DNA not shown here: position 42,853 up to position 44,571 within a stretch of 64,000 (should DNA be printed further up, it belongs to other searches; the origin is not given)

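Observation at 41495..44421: Aminotransferase - SRPBCC - acyl-ACP-reductase-like operon: candidate fatty aldehyde to fatty amine module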

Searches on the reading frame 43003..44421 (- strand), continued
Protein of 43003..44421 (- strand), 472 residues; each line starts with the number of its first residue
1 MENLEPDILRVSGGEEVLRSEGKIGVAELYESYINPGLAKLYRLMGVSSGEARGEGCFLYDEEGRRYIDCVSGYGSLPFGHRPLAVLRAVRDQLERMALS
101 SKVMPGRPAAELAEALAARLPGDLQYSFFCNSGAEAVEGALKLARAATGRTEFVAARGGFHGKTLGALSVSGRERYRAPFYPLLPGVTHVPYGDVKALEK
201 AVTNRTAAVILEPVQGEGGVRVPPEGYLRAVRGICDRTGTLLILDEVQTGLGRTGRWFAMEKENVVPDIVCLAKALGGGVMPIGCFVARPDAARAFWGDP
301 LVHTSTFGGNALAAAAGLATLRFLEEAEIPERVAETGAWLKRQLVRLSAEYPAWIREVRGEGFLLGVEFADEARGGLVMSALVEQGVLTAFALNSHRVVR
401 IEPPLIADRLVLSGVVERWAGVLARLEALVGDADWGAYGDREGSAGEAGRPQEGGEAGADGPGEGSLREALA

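Call 28: search_solved_structures(query=window:43003-44421:-, max_evalue=1e-40)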
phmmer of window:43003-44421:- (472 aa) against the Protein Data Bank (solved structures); distinct sequences matched with E-value up to 1e-40: 82 (the best 60 are shown).
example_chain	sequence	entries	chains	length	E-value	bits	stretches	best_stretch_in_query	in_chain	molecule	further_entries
4uox_A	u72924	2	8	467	1.2e-109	370.3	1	26-407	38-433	PUTRESCINE AMINOTRANSFERASE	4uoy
8r2p_A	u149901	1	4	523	1.7e-109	369.8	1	26-408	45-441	Putrescine aminotransferase,Immunoglobulin G-binding protein A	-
8cpl_A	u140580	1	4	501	1.7e-109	369.8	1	26-407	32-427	Putrescine aminotransferase,Immunoglobulin G-binding protein A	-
5h7d_A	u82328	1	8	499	1.8e-109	369.8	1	26-407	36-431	Putrescine aminotransferase,Immunoglobulin G-binding protein A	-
5x3f_A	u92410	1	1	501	1.8e-109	369.7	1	26-407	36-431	Putrescine aminotransferase,Immunoglobulin G-binding protein A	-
1vef_A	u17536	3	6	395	9.5e-90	304.7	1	52-424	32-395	Acetylornithine/acetyl-lysine aminotransferase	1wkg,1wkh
4ppm_A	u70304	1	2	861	1.3e-89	304.2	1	26-379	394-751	Aminotransferase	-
7nn1_A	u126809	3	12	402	6.3e-78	265.7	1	52-425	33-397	Acetylornithine aminotransferase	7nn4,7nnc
3ruy_A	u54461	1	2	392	3.2e-77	263.4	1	52-412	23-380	Ornithine aminotransferase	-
8ht2_A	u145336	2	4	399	3.4e-70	240.3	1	53-415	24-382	Acetylornithine aminotransferase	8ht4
2e54_A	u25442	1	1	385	3.8e-69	236.8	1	53-410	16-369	Acetylornithine aminotransferase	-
2ord_A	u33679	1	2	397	4e-69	236.7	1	53-410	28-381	Acetylornithine aminotransferase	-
2eh6_A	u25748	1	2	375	2e-67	231.1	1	52-409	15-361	Acetylornithine aminotransferase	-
6w7x_A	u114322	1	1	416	1.3e-62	215.3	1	53-423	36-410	Acetylornithine aminotransferase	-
3nx3_A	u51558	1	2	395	1.7e-61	211.6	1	53-410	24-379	Acetylornithine aminotransferase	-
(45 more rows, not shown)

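Call 91: search_protein_families(library=ncbifam, proteins=[L090:6490-6762:-], max_evalue=0.1)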
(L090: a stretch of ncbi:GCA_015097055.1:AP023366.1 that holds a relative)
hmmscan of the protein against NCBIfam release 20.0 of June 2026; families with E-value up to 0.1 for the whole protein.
L090:6490-6762:- (90 aa): 0 families
